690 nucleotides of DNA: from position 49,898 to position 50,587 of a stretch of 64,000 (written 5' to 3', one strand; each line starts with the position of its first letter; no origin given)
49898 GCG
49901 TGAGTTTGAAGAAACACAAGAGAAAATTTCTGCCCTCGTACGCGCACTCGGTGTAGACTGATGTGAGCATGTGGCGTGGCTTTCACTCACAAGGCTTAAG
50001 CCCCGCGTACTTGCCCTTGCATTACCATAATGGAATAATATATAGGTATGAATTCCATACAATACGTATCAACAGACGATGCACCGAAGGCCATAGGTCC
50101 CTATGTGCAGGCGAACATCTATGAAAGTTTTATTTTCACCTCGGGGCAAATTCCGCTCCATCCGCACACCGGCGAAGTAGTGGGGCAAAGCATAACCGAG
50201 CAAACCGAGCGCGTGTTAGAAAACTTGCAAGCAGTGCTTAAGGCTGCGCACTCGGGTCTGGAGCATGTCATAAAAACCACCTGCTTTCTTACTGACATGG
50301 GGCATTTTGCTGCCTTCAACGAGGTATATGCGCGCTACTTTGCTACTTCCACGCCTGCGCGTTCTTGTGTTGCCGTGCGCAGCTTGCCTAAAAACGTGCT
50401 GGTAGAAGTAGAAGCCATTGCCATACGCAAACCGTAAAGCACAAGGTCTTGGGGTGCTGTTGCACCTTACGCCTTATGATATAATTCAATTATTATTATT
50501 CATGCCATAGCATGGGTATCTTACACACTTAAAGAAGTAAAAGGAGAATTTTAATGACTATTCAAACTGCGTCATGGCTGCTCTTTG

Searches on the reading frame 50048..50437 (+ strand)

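Call 36: search_protein_families(library=pfam, proteins=[window:50048-50437:+], max_evalue=0.00001)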
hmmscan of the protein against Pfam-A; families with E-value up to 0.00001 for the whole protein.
window:50048-50437:+ (129 aa): 1 family
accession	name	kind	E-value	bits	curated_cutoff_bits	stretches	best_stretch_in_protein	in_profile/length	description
PF01042.26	Ribonuc_L-PSP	-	3e-42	143.9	27.3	1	10-126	2-120/121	Endoribonuclease L-PSP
